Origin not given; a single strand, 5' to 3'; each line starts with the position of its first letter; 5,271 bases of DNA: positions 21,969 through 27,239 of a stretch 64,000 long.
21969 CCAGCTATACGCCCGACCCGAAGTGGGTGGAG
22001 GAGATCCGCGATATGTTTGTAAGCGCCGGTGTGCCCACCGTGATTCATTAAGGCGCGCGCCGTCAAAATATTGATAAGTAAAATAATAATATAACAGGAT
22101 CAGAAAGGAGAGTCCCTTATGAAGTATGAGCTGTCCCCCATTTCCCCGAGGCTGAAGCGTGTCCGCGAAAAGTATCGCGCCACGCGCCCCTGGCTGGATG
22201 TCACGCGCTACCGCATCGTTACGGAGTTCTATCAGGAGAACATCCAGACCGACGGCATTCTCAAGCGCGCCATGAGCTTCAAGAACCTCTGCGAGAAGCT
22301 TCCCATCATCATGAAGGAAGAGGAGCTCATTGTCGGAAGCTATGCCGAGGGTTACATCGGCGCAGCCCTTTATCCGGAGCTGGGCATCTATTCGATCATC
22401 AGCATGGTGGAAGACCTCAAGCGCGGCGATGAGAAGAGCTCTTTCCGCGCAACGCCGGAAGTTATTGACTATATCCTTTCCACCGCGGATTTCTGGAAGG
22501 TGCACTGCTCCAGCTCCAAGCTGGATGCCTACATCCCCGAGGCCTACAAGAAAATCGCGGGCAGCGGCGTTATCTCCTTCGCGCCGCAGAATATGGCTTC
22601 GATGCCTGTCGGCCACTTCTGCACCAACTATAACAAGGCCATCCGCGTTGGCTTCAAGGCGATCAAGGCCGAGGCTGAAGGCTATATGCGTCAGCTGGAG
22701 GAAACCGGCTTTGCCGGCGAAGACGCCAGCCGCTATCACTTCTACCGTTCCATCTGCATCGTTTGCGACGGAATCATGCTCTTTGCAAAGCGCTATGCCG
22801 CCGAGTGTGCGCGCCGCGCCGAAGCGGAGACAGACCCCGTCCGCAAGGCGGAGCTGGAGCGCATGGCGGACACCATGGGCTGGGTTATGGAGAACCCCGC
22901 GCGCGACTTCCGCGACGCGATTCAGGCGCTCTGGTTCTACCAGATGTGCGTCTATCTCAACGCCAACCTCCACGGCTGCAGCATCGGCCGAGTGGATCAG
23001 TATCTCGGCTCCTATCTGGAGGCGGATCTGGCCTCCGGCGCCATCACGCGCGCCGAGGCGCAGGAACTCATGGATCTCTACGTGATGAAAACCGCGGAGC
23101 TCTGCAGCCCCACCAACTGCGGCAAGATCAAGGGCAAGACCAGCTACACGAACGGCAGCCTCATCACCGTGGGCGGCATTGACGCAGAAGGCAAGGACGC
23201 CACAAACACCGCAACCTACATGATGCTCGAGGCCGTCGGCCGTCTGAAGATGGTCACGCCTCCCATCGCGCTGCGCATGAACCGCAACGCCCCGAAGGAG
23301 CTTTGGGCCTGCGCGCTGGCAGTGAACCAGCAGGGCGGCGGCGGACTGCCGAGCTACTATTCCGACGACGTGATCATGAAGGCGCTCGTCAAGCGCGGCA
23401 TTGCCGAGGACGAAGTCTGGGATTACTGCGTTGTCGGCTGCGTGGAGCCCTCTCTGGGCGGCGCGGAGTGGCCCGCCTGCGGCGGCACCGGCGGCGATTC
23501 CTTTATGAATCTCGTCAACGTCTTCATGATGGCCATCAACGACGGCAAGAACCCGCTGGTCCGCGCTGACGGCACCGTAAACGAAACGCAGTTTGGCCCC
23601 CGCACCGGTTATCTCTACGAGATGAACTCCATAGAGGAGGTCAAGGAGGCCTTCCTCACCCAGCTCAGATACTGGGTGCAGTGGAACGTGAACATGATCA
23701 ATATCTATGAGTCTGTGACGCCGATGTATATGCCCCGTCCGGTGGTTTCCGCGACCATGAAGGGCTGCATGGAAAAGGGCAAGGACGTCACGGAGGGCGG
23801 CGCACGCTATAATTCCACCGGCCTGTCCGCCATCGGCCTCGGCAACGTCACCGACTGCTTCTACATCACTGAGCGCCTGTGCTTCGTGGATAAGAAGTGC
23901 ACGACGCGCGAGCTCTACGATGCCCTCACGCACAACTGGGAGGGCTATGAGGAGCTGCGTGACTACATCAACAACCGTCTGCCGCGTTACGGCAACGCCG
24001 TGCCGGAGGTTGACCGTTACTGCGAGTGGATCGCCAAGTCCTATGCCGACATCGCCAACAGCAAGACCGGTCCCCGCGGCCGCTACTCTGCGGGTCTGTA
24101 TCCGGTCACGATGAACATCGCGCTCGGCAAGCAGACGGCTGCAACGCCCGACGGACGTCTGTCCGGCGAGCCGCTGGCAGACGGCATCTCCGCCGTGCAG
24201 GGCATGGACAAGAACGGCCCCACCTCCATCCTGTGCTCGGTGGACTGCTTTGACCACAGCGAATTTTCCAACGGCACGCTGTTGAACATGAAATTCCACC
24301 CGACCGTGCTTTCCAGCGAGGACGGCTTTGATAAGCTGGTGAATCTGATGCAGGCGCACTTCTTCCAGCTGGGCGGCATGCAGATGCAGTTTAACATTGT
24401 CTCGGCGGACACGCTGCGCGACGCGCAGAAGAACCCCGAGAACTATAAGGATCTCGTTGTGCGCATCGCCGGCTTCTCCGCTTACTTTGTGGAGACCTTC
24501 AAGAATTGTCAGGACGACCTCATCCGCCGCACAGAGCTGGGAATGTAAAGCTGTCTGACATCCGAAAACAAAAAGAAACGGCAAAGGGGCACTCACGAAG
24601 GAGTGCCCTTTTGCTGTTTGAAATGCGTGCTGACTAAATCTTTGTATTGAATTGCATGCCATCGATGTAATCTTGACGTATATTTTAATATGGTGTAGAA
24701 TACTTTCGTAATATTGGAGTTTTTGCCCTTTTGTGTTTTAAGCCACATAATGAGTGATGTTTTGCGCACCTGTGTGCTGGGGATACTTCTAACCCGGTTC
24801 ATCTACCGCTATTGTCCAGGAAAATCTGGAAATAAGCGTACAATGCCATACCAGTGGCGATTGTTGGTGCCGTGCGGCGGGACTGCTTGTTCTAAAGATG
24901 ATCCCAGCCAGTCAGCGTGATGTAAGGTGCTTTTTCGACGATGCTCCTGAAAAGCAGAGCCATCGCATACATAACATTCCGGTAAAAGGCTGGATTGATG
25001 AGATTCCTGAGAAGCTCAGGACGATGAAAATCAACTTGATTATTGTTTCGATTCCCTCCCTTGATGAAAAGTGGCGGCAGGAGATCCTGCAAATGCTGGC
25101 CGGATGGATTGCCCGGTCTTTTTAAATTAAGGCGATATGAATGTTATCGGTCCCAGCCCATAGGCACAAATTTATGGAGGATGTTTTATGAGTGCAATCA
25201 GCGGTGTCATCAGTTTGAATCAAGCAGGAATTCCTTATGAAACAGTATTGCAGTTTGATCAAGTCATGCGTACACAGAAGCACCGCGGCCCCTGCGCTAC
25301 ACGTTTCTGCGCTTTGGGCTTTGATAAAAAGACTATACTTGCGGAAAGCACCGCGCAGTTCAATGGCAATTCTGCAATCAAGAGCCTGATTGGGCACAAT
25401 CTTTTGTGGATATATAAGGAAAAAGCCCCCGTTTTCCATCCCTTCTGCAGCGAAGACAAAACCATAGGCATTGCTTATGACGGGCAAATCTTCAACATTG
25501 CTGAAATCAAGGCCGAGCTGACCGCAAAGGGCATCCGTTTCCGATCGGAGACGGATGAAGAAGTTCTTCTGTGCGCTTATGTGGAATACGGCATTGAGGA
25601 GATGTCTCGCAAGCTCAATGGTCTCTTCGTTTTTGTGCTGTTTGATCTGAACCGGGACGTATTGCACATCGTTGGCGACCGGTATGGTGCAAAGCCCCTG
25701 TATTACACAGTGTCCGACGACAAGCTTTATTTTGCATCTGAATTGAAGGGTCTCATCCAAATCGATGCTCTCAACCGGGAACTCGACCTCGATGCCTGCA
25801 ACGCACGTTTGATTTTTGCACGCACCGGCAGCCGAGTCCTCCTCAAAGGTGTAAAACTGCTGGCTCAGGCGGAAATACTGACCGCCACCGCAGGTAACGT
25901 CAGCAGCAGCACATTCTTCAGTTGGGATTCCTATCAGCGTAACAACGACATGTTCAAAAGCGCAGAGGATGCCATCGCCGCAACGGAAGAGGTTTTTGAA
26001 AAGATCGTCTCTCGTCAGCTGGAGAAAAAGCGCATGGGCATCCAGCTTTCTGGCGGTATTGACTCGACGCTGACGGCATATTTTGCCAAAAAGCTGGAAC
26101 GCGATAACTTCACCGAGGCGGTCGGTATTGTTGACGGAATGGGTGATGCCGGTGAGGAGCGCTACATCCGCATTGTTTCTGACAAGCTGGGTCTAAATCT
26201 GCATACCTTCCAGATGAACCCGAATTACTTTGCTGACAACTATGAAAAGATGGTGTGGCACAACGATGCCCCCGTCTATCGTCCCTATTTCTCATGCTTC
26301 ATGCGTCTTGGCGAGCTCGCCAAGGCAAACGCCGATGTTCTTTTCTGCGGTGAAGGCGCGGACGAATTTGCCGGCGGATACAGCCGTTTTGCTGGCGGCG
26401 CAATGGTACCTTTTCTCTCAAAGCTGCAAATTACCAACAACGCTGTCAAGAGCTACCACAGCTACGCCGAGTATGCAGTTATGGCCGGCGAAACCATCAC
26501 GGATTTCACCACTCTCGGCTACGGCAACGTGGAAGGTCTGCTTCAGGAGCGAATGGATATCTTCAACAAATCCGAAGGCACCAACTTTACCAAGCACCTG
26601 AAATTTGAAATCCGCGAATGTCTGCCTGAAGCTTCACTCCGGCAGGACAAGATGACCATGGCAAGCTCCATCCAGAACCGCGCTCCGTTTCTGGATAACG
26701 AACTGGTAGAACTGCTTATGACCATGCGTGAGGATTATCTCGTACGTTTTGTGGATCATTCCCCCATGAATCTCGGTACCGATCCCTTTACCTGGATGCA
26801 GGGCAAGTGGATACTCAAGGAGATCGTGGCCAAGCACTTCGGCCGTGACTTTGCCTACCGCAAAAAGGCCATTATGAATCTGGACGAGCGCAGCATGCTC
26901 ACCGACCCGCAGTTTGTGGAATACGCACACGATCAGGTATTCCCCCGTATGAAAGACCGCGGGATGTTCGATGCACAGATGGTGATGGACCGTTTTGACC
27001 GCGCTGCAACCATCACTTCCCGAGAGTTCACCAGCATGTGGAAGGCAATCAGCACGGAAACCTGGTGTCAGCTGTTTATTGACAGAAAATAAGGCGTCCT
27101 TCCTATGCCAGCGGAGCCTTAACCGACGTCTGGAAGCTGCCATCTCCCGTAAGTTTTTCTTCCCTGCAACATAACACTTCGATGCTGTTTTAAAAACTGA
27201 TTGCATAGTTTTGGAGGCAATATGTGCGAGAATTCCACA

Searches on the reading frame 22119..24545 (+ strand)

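Call 16: search_protein_families(library=pfam, proteins=[window:22119-24545:+], max_evalue=0.001)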
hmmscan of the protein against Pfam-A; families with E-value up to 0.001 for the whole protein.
window:22119-24545:+ (809 aa): 2 families
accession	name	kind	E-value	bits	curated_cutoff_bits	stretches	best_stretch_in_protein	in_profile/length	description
PF02901.20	PFL-like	-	6.8e-164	547.5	24.3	1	10-670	3-647/647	Pyruvate formate lyase-like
PF01228.26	Gly_radical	-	4.5e-31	107.9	22.2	1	687-791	2-106/106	Glycine radical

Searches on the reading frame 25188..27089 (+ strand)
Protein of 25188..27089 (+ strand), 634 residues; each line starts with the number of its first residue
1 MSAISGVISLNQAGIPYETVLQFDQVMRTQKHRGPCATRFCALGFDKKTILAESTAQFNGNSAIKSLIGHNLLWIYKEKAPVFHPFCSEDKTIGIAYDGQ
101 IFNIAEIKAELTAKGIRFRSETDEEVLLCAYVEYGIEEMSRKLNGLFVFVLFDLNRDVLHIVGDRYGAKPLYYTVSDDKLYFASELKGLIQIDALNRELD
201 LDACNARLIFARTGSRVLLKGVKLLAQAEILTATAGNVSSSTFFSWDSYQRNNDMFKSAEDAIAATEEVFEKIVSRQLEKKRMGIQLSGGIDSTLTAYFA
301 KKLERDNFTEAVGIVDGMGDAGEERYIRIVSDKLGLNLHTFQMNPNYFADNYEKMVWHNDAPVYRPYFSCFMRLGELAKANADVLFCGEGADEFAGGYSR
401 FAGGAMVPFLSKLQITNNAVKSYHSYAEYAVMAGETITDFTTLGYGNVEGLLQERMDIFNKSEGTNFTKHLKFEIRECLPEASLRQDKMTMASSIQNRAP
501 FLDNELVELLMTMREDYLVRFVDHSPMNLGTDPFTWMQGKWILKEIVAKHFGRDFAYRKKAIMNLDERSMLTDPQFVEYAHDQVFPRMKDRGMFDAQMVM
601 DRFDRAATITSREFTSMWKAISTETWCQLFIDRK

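Call 16: search_protein_families(library=pfam, proteins=[window:25188-27089:+], max_evalue=0.001)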
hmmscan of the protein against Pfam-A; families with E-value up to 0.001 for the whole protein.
window:25188-27089:+ (634 aa): 4 families
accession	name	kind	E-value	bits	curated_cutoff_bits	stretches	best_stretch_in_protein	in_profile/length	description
PF00733.27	Asn_synthase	-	5.9e-44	151.6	21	1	267-627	3-353/354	Asparagine synthase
PF13537.11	GATase_7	-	1.4e-27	96.6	25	1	85-190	15-122/123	Glutamine amidotransferase domain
PF13522.11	GATase_6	-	7.3e-25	87.9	27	1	66-185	12-130/130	Glutamine amidotransferase domain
PF12481.13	DUF3700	-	0.00095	19.1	27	0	133-187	119-173/228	Aluminium induced protein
